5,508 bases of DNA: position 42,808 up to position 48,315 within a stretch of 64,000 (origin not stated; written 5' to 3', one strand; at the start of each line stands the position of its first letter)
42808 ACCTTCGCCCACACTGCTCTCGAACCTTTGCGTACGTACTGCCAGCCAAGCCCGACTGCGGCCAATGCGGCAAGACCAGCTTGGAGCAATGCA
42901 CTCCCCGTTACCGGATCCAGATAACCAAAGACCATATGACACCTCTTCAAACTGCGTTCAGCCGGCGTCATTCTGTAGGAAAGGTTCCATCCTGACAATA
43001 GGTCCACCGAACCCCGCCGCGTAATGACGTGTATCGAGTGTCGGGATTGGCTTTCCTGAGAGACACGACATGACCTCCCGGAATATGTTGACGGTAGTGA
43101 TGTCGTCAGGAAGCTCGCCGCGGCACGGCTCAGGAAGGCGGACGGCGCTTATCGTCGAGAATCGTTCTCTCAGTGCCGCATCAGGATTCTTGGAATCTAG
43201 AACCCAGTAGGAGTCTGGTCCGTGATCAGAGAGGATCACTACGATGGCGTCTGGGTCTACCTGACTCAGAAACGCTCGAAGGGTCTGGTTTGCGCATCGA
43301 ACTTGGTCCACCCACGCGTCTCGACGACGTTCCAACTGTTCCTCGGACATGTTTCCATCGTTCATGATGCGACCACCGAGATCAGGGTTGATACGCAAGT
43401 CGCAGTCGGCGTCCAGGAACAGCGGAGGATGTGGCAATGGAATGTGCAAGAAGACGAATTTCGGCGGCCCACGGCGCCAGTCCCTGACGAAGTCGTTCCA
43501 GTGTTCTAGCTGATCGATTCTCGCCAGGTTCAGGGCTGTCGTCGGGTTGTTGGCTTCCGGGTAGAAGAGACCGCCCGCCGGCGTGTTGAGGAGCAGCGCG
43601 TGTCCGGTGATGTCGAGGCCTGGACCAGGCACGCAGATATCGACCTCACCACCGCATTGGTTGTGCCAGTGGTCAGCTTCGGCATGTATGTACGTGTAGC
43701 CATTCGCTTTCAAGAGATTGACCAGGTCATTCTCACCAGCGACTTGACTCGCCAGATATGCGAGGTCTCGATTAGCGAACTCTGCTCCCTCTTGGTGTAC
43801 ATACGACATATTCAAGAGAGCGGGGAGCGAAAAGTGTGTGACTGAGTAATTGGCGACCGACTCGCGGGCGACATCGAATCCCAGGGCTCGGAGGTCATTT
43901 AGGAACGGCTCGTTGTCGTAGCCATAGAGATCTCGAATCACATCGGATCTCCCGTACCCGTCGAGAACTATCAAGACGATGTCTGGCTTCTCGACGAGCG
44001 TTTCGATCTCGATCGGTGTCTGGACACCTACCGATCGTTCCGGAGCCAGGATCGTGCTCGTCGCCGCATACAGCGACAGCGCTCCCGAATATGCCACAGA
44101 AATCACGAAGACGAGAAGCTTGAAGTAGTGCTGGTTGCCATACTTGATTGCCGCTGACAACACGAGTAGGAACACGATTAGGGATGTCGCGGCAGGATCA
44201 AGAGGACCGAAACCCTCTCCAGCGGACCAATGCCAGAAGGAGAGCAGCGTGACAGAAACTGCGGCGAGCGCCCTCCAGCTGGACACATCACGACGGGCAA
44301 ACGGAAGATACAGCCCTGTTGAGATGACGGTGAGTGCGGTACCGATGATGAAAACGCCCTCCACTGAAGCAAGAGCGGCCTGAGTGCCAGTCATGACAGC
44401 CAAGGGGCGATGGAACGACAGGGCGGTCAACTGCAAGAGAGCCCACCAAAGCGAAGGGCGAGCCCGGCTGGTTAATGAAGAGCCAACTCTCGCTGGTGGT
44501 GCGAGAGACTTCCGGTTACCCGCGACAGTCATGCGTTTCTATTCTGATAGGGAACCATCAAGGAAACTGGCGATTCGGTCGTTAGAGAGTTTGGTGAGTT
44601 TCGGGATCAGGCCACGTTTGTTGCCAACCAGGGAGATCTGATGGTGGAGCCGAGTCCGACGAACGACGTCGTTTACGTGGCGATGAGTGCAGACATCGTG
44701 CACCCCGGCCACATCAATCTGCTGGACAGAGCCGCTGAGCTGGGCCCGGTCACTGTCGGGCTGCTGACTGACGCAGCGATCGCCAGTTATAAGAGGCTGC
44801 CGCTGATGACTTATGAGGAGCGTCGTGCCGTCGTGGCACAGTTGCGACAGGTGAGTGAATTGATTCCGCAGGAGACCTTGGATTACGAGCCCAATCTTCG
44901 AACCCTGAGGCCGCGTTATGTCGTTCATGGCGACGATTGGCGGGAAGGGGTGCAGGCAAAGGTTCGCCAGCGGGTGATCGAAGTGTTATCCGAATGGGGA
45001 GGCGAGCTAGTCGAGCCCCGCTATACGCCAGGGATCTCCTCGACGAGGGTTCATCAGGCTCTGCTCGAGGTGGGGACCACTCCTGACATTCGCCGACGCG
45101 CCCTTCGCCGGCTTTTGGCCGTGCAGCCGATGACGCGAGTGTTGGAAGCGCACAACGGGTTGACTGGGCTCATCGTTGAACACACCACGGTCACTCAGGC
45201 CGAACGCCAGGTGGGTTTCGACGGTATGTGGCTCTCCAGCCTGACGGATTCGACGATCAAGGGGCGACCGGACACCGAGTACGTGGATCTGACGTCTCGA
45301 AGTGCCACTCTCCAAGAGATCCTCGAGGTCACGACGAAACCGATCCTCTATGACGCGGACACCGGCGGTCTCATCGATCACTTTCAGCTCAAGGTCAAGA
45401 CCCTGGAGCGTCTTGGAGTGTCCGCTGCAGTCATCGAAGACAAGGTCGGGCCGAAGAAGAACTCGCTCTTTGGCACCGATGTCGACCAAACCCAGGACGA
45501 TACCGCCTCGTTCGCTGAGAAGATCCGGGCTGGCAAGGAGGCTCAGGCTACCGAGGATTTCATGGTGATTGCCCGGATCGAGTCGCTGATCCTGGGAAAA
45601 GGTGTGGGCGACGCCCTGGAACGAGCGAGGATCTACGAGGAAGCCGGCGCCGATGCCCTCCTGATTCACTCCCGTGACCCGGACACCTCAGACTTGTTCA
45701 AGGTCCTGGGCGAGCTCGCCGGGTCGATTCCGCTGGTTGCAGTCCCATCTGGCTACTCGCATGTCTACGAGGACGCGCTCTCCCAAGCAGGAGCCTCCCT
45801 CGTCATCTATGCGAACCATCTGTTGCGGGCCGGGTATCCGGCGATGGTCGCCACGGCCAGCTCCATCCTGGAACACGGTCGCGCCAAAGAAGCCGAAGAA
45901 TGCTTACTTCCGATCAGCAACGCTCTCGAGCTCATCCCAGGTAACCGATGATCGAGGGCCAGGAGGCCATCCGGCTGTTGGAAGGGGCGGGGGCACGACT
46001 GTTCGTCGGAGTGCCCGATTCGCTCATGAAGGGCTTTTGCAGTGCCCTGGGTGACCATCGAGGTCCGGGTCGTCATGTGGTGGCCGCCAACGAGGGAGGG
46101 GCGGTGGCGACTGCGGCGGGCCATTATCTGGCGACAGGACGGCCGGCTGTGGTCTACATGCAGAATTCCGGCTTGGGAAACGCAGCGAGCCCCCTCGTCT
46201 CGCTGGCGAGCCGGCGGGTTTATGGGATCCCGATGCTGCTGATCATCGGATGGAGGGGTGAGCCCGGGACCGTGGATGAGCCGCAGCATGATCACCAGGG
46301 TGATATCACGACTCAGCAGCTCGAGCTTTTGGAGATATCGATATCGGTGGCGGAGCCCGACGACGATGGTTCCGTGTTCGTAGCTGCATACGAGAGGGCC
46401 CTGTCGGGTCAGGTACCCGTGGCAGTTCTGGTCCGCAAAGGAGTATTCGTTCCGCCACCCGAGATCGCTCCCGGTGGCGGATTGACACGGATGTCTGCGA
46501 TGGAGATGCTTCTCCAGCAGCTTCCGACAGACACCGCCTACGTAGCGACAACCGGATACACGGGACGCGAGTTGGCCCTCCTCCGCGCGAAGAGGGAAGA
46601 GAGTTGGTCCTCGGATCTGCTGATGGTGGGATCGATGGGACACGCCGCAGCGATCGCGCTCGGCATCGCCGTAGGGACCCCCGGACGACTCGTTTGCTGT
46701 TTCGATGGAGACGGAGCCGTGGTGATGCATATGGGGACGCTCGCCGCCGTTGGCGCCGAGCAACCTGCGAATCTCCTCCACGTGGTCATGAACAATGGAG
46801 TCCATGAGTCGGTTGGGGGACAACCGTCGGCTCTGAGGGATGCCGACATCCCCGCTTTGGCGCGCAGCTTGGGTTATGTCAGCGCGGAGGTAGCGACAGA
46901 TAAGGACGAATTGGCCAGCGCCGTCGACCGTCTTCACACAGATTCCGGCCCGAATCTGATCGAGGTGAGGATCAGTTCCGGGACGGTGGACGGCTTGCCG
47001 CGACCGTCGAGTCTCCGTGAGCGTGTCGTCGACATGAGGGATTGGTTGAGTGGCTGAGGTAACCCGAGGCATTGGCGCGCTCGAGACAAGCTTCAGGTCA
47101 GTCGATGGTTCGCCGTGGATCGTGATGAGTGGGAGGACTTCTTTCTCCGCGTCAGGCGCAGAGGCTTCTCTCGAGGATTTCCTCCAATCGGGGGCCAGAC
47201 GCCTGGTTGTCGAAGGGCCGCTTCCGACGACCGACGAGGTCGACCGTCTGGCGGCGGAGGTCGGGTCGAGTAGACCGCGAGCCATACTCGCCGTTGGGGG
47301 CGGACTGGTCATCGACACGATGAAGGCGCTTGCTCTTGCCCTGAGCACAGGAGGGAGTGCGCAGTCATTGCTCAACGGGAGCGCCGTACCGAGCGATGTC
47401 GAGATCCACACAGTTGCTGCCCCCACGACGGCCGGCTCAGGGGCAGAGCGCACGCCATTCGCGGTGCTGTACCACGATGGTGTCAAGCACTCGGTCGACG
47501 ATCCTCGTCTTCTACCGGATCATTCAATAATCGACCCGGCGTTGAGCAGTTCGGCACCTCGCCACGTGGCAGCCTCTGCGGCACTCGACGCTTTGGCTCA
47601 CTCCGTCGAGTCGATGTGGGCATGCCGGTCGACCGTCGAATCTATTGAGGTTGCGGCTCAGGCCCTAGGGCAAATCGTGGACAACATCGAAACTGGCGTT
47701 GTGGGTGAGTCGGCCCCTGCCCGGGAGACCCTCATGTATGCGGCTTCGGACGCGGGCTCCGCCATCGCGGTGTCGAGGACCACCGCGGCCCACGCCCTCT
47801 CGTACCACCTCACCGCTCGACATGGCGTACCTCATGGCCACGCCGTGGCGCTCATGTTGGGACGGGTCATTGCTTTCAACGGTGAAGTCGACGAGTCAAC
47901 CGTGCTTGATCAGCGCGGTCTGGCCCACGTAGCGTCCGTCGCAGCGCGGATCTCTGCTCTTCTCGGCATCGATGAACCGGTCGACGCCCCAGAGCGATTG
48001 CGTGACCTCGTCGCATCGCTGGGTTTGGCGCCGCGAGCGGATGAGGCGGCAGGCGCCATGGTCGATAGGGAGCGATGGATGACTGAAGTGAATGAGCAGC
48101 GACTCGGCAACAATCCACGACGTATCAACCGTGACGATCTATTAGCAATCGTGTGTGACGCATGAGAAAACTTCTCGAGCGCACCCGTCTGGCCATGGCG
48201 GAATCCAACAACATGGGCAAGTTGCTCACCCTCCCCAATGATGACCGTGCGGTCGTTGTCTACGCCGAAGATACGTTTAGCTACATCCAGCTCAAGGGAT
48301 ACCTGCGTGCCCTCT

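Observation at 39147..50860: Three paralogous membrane-anchored alkaline-phosphatase-superfamily enzymes bracket uvrB and the phosphonate operon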

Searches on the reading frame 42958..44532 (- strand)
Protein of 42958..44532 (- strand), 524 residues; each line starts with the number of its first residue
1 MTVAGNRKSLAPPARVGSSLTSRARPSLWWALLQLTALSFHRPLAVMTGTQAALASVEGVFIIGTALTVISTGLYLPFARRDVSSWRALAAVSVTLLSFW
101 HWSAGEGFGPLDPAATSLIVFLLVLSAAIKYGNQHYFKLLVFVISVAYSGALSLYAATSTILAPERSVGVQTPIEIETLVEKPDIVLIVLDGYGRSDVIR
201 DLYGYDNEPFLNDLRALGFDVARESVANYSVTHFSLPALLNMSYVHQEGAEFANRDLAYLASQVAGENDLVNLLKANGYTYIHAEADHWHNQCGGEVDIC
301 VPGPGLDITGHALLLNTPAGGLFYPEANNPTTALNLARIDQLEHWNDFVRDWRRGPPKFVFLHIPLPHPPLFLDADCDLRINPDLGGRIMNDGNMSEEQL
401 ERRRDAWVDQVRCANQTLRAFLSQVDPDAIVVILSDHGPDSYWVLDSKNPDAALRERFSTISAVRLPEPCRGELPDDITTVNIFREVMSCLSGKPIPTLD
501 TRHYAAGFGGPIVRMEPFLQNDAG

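Call 6: search_protein_families(library=pfam, proteins=[window:42958-44532:-], max_evalue=1)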
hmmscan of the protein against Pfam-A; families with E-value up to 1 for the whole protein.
window:42958-44532:- (524 aa): 2 families
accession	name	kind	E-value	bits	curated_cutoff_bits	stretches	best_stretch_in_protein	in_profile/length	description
PF00884.28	Sulfatase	-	1.1e-10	41.7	25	1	183-442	1-246/301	Sulfatase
PF01027.25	Bax1-I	-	0.13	12.4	34.1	1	27-156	71-194/207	Inhibitor of apoptosis-promoting Bax1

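Call 22: search_protein_families(library=ncbifam, proteins=[window:42958-44532:-], max_evalue=0.1)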
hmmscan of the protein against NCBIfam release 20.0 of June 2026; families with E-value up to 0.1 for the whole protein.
window:42958-44532:- (524 aa): 0 families

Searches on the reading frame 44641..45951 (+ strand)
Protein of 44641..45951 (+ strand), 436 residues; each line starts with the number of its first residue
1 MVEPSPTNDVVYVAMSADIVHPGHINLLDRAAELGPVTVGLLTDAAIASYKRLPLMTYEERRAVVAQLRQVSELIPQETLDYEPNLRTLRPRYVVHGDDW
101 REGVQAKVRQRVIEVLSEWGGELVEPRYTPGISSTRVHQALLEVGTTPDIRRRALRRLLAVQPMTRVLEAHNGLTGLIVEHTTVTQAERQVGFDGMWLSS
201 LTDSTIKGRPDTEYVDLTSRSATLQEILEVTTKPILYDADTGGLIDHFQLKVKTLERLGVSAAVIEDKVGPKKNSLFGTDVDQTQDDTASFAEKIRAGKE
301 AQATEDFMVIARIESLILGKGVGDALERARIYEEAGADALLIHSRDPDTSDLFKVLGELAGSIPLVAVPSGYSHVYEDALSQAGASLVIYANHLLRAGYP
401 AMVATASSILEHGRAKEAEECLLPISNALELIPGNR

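Call 7: search_protein_families(library=pfam, proteins=[window:44641-45951:+], max_evalue=0.001)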
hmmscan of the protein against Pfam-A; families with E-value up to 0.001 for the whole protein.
window:44641-45951:+ (436 aa): 2 families
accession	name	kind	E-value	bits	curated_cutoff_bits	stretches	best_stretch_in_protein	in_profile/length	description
PF13714.12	PEP_mutase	-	5.6e-48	164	31.5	1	156-410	2-240/240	Phosphoenolpyruvate phosphomutase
PF01467.32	CTP_transf_like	-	3.4e-14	53.6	21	1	17-139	6-132/133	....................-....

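Call 22: search_protein_families(library=ncbifam, proteins=[window:44641-45951:+], max_evalue=0.1)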
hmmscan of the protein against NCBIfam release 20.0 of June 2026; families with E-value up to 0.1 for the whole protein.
window:44641-45951:+ (436 aa): 10 families
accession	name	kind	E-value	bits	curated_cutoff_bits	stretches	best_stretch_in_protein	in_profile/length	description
TIGR02320.1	PEP_mutase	equivalog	6.6e-106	353.4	319.55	1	155-435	1-283/284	phosphoenolpyruvate mutase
TIGR02321.1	Pphn_pyruv_hyd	equivalog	7.7e-37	127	374.4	1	167-431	10-275/290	phosphonopyruvate hydrolase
TIGR02317.1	prpB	equivalog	4.1e-24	85.3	354.4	1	154-417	4-255/285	methylisocitrate lyase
NF008455.0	PRK11320.1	equivalog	3.8e-19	69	353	1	187-417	34-262/295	methylisocitrate lyase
TIGR00125.1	cyt_tran_rel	domain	2.8e-14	53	27.7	1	10-73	1-64/65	adenylyltransferase/cytidyltransferase family protein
TIGR02319.1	CPEP_Pphonmut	equivalog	5.1e-13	48.9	420.05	1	188-360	32-201/294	carboxyvinyl-carboxyphosphonate phosphorylmutase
TIGR02199.1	rfaE_dom_II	equivalog_domain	1.2e-11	44.6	181.5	1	9-139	12-140/144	D-glycero-beta-D-manno-heptose 1-phosphate adenylyltransferase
TIGR01518.1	g3p_cytidyltrns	equivalog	1.8e-09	37.7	165.4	1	13-106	3-98/125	glycerol-3-phosphate cytidylyltransferase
NF001985.0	PRK00777.1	subfamily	7e-08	32.7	104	1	18-68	14-65/157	pantetheine-phosphate adenylyltransferase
NF008454.0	PRK11316.1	equivalog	2.4e-06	26.4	521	1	10-139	342-469/475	bifunctional D-glycero-beta-D-manno-heptose-7-phosphate kinase/D-glycero-beta-D-manno-heptose 1-phosphate adenylyltransferase HldE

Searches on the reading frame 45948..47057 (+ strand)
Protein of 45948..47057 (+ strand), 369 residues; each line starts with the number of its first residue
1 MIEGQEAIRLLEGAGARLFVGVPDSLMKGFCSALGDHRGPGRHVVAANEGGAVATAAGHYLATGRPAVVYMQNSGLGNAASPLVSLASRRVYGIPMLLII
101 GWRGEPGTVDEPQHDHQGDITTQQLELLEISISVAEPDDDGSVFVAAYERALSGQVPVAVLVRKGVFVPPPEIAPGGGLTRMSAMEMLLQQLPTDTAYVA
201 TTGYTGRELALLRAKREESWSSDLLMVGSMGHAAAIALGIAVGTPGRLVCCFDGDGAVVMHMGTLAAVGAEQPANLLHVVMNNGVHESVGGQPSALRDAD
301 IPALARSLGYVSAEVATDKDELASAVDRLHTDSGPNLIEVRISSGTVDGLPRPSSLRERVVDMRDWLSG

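Call 7: search_protein_families(library=pfam, proteins=[window:45948-47057:+], max_evalue=0.001)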
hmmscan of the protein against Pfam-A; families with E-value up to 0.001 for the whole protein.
window:45948-47057:+ (369 aa): 2 families
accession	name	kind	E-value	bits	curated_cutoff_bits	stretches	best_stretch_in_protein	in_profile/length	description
PF02775.26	TPP_enzyme_C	-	4.2e-17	62.8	21.9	1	212-340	13-151/151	Thiamine pyrophosphate enzyme, C-terminal TPP binding domain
PF02776.23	TPP_enzyme_N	-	4.2e-16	59.2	26.8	1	8-120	8-114/119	Thiamine pyrophosphate enzyme, N-terminal TPP binding domain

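Call 22: search_protein_families(library=ncbifam, proteins=[window:45948-47057:+], max_evalue=0.1)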
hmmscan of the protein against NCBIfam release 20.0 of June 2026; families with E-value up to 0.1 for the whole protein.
window:45948-47057:+ (369 aa): 46 families (the best 25 are shown)
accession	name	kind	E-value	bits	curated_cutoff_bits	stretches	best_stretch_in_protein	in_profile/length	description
TIGR03297.1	Ppyr-DeCO2ase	equivalog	2.2e-118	395.4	312.5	1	16-355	2-347/360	phosphonopyruvate decarboxylase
NF004813.0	PRK06163.1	equivalog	1.2e-29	103.5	240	1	183-359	17-191/202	hypothetical protein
TIGR03846.1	sulfopy_beta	equivalog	9.5e-29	100.6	221.5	1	181-347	1-161/182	sulfopyruvate decarboxylase subunit beta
TIGR03845.1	sulfopyru_alph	equivalog_domain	1.4e-18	67.3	147.95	1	7-166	4-159/160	sulfopyruvate decarboxylase subunit alpha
NF006016.1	PRK08155.1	equivalog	1.3e-14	53.6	870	2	227-292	408-472/554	acetolactate synthase large subunit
NF006052.0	PRK08199.1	subfamily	4.1e-14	51.8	539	2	183-347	371-542/559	thiamine pyrophosphate protein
NF005760.0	PRK07586.1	equivalog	1.7e-11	43.8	363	1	170-284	328-440/514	acetolactate synthase large subunit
NF005485.1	PRK07092.1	equivalog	3.2e-11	42.7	493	1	168-343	337-519/523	benzoylformate decarboxylase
NF005860.0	PRK07789.1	equivalog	4e-11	42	881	2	5-162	38-189/615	acetolactate synthase large subunit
NF006203.0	PRK08327.1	equivalog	8.7e-11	41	456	2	42-101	54-111/571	thiamine pyrophosphate-requiring protein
NF006122.0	PRK08266.1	subfamily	2e-10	39.8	571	1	228-345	402-527/543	hypothetical protein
TIGR00118.1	acolac_lg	equivalog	2.5e-10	39.5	538.35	2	227-344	409-536/557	biosynthetic-type acetolactate synthase large subunit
NF005712.0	PRK07524.1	subfamily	1.1e-09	37.3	500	2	185-342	365-529/536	5-guanidino-2-oxopentanoate decarboxylase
NF005651.0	PRK07418.1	subfamily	1.1e-09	37.1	942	2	226-343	433-560/617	acetolactate synthase large subunit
NF006524.0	PRK08978.1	equivalog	1.6e-09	36.6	738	2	227-344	400-526/548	acetolactate synthase 2 catalytic subunit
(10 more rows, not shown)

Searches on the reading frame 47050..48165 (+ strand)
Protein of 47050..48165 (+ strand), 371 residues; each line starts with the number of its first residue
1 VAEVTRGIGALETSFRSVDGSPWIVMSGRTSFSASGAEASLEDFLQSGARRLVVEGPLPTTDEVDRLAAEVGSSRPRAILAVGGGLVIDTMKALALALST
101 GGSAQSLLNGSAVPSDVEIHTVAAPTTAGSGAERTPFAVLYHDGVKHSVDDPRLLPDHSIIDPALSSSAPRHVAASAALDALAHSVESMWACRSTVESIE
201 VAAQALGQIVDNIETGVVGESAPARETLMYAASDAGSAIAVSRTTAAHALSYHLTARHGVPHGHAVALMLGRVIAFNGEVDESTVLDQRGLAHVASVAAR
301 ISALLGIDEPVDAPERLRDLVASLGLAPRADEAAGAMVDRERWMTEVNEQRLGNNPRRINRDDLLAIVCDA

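Call 7: search_protein_families(library=pfam, proteins=[window:47050-48165:+], max_evalue=0.001)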
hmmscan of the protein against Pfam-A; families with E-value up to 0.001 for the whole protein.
window:47050-48165:+ (371 aa): 3 families
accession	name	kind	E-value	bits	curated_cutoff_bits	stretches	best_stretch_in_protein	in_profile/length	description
PF00465.25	Fe-ADH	-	2.6e-24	86.2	31.3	1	21-163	23-168/168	Iron-containing alcohol dehydrogenase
PF25137.1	ADH_Fe_C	-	5.4e-21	75.6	27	1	175-368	2-190/194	Fe-containing alcohol dehydrogenase family, C-terminal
PF13685.12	Fe-ADH_2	-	4.2e-05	24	28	0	20-97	19-96/149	Iron-containing alcohol dehydrogenase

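Call 22: search_protein_families(library=ncbifam, proteins=[window:47050-48165:+], max_evalue=0.1)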
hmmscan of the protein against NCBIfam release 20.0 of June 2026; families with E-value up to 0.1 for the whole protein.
window:47050-48165:+ (371 aa): 18 families
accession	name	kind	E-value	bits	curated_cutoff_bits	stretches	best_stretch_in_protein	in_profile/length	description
TIGR03405.1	Phn_Fe-ADH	equivalog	2.1e-42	145.2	423.7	1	7-305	10-317/355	iron-containing alcohol dehydrogenase PsrA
NF010378.0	PRK13805.1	equivalog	4.5e-34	117.4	951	1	58-308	524-789/872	bifunctional acetaldehyde-CoA/alcohol dehydrogenase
TIGR02638.1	lactal_redase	equivalog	1.2e-29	103.3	523.15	1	57-365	68-376/379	lactaldehyde reductase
NF041833.1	Fe_ADH_ErcA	equivalog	8.5e-28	97.5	550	1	58-281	70-295/382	alcohol dehydrogenase-like regulatory protein ErcA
NF058672.1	4HyButDHCUPNE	equivalog_domain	1.8e-27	96.5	500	1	58-367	67-373/378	4-hydroxybutyrate dehydrogenase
NF050025.1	SulfAcetaldRedSarD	equivalog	1.3e-26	93.4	700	1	59-367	71-380/385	sulfoacetaldehyde reductase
NF053866.1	CholDhdGbsBBac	equivalog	7.5e-25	87.4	550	1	63-279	82-303/392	choline dehydrogenase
NF007911.0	PRK10624.1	equivalog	1.6e-24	86.6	537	1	58-299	70-310/382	lactaldehyde reductase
NF011998.0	PRK15454.1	equivalog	1.8e-24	86.2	556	1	64-365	95-388/395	ethanolamine utilization ethanol dehydrogenase EutG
NF007363.0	PRK09860.1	equivalog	5.4e-21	75.1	581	1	57-315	70-338/383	L-threonine dehydrogenase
NF041822.1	daptide_DH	equivalog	5e-13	48.6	300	1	51-193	33-179/363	daptide-type RiPP biosynthesis dehydogenase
NF011717.0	PRK15138.1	equivalog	6e-11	42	645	1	78-275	88-294/387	alcohol dehydrogenase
TIGR04266.1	NDMA_methanol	equivalog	3.6e-09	35.9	625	1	66-278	85-304/420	NDMA-dependent methanol dehydrogenase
NF006941.0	PRK09423.1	subfamily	6e-08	31.9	336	2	110-199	100-190/367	glycerol dehydrogenase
NF047954.1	PrpdilGlycDhGldA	equivalog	1.8e-05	24.2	700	1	61-199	70-190/365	bifunctional L-1,2-propanediol dehydrogenase/glycerol dehydrogenase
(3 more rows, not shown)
